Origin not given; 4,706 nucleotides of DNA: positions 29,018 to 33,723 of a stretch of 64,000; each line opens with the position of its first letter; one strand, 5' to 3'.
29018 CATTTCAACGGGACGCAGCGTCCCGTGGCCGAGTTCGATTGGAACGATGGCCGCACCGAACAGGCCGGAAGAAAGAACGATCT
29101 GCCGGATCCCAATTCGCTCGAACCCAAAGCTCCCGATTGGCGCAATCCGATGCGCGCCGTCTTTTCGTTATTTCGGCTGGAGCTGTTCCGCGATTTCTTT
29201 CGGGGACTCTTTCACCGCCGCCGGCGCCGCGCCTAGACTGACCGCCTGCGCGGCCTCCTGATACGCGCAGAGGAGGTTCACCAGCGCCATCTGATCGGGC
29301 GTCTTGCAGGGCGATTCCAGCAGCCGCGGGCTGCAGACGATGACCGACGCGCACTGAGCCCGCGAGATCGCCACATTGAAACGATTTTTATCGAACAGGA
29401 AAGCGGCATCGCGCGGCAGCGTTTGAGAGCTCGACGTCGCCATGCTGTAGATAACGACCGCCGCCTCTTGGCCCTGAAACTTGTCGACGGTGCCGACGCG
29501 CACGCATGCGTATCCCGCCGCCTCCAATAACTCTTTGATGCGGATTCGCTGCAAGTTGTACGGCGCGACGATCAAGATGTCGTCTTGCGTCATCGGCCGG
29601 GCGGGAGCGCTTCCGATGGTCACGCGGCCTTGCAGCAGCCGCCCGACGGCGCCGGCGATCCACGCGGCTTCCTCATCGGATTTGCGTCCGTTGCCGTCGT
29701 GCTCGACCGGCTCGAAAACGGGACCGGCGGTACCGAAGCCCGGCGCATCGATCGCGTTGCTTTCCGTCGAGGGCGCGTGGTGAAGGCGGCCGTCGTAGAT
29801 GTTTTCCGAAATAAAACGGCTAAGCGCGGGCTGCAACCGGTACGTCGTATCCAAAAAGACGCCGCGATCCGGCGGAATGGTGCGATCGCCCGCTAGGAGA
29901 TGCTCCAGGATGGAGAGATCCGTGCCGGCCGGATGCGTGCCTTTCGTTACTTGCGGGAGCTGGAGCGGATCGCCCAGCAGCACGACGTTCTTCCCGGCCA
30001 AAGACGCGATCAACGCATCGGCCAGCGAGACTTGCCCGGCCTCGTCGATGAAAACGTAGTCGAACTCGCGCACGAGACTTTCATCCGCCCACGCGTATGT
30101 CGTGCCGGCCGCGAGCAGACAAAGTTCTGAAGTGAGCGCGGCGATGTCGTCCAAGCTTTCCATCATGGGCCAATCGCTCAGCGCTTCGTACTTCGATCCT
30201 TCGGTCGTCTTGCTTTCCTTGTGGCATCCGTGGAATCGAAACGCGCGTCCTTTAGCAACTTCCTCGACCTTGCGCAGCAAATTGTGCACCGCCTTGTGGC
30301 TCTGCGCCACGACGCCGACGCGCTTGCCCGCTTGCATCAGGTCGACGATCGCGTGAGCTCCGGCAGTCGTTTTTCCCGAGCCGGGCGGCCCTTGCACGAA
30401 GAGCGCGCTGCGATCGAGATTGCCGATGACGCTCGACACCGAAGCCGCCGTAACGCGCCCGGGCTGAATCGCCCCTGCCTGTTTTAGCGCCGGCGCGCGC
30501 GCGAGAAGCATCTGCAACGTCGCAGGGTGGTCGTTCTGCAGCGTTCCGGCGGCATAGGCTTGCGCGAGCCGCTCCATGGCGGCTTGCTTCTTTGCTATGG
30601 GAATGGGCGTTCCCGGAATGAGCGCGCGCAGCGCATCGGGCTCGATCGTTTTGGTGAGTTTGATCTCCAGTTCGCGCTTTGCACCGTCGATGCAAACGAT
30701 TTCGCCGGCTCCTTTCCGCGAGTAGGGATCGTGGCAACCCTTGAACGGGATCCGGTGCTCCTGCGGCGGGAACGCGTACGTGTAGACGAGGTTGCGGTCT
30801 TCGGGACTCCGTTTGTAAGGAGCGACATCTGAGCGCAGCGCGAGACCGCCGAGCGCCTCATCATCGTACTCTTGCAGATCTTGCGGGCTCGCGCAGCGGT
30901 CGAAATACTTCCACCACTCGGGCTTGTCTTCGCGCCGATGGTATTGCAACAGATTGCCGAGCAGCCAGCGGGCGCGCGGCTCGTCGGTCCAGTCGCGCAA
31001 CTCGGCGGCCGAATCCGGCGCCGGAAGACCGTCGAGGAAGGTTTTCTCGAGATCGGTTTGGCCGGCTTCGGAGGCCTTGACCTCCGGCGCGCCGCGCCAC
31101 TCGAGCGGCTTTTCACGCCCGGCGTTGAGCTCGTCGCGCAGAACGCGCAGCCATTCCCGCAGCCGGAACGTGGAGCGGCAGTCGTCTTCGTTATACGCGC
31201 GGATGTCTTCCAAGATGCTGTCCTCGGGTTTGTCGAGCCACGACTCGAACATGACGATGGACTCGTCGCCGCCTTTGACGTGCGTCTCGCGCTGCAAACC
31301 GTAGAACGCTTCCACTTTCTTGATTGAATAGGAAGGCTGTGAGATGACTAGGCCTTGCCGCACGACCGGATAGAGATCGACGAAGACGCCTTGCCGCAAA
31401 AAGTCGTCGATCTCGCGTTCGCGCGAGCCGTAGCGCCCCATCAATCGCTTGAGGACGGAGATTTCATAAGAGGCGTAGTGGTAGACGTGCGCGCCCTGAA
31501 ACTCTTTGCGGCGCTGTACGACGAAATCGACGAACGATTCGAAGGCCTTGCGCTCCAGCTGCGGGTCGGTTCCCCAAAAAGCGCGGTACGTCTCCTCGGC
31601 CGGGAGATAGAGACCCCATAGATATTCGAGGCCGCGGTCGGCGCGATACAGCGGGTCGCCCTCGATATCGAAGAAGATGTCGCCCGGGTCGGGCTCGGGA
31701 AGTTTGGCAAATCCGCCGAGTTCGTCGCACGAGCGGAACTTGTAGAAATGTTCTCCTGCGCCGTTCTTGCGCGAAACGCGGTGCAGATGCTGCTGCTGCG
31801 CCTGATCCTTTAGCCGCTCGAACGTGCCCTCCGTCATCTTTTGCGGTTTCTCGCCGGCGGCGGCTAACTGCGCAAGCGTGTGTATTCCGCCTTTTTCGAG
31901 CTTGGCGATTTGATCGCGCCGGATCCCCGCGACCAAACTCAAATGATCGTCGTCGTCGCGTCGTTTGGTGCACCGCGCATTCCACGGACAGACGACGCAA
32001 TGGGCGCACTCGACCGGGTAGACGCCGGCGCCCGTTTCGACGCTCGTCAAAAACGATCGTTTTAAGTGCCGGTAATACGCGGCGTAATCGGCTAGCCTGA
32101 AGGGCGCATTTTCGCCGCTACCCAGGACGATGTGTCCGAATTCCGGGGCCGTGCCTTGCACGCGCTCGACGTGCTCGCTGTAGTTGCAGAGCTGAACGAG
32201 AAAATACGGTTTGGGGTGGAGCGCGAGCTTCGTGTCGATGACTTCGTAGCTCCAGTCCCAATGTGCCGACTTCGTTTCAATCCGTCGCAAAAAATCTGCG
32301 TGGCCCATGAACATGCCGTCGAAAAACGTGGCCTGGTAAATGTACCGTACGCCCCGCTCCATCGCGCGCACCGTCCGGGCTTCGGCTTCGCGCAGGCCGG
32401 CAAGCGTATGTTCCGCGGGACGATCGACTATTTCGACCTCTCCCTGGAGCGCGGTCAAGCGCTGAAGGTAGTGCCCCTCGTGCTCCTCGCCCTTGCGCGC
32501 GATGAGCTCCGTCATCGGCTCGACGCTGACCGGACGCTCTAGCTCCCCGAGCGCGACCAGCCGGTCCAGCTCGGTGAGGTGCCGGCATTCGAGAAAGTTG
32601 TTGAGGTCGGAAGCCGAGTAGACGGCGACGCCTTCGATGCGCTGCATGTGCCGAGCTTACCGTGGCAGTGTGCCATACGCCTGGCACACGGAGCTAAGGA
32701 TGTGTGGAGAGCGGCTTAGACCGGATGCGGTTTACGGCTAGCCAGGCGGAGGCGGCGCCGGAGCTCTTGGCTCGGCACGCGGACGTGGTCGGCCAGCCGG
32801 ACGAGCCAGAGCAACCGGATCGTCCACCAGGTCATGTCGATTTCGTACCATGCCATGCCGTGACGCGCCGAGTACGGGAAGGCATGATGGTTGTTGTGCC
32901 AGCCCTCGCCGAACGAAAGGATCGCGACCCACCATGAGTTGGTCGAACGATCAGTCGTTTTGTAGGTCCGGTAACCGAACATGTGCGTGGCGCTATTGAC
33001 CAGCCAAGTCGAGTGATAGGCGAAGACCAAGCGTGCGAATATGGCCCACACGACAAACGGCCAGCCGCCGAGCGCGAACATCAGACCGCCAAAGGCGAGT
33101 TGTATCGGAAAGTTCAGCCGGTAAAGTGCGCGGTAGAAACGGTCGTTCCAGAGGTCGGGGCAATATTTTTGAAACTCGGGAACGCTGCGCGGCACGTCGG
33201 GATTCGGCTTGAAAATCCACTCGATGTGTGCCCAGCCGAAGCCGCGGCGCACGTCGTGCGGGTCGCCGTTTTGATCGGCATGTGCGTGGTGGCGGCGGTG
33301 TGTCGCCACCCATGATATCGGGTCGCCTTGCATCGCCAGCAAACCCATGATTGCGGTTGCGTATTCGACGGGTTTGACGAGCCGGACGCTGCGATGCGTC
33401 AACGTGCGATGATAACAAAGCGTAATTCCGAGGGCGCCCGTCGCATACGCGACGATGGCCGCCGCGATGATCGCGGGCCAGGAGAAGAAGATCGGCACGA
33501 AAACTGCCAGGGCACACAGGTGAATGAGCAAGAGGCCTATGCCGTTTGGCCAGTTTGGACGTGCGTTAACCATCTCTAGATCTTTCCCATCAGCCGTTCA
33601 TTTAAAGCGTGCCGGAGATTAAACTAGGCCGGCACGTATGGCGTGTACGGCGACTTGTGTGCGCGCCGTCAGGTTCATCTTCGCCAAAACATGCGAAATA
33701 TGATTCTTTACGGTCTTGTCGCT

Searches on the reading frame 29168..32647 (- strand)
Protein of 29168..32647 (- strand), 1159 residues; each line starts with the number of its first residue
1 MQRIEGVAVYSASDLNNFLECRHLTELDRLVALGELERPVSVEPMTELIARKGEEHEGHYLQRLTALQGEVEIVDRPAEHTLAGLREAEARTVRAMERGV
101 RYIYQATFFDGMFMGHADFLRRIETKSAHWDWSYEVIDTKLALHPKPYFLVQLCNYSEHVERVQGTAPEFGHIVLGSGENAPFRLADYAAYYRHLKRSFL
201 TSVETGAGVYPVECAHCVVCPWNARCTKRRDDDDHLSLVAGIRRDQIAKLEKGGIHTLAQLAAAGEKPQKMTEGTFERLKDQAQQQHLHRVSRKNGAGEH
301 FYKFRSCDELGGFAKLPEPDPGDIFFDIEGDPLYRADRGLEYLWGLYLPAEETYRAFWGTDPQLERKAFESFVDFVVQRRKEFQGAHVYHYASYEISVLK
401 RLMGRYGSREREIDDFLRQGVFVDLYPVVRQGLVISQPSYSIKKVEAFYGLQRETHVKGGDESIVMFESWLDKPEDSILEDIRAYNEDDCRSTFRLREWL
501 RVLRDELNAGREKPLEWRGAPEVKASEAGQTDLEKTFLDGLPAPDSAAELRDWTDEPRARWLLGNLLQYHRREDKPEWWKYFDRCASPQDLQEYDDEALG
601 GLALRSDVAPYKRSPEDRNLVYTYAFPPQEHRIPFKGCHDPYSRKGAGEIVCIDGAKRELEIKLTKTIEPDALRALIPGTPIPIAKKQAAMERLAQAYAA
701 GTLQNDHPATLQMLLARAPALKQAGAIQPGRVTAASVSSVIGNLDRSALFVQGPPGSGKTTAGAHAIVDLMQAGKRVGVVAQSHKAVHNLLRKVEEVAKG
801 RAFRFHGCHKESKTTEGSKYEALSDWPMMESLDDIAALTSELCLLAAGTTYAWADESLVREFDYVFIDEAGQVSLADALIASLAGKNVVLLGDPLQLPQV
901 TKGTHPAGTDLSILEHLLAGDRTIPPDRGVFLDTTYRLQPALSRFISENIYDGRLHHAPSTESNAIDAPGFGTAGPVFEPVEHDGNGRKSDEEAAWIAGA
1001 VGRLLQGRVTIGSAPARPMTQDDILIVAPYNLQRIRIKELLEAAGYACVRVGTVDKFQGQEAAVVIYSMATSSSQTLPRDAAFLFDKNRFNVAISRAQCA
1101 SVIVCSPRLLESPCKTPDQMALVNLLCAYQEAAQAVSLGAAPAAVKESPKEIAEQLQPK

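Call 7: search_protein_families(library=pfam, proteins=[window:29168-32647:-], max_evalue=0.001)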
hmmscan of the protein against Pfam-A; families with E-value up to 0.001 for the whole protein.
window:29168-32647:- (1159 aa): 10 families
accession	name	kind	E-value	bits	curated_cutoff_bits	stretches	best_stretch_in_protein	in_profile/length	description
PF13482.12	RNase_H_2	-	2.3e-28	99.6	22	1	324-500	1-164/165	RNase_H superfamily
PF13087.12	AAA_12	-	5.6e-27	95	27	1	912-1106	4-193/195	AAA domain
PF13086.12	AAA_11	-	1.6e-16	61.3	27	2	861-901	213-254/257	AAA domain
PF13604.12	AAA_30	-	2.5e-11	44.1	27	1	748-904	20-135/191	AAA domain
PF13245.12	AAA_19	-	6.8e-10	39.7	25.1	1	742-901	7-133/134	AAA domain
PF01443.25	Viral_helicase1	-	3e-08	34.2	21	1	857-901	53-101/228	Viral superfamily 1 RNA helicase core domain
PF00270.35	DEAD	-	0.00025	21.3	26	1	746-872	14-128/167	DEAD/DEAH box helicase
PF04851.21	ResIII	-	0.0005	20.5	22.5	1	746-870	23-134/164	Type III restriction enzyme, res subunit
PF25199.1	nSTAND_NTPase5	-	0.0008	19.7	34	0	742-801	37-97/145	Novel STAND NTPase 5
PF05127.21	NAT10_TcmA_helicase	-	0.00099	19.5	22.7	0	751-875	2-103/176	RNA cytidine acetyltransferase NAT10/TcmA, helicase domain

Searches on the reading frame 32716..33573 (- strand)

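Call 7: search_protein_families(library=pfam, proteins=[window:32716-33573:-], max_evalue=0.001)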
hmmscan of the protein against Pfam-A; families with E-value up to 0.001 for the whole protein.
window:32716-33573:- (285 aa): 1 family
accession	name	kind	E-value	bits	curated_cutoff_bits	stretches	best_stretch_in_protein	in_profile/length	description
PF00487.30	FA_desaturase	-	4.4e-23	82.8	29.7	1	31-253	2-239/253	Fatty acid desaturase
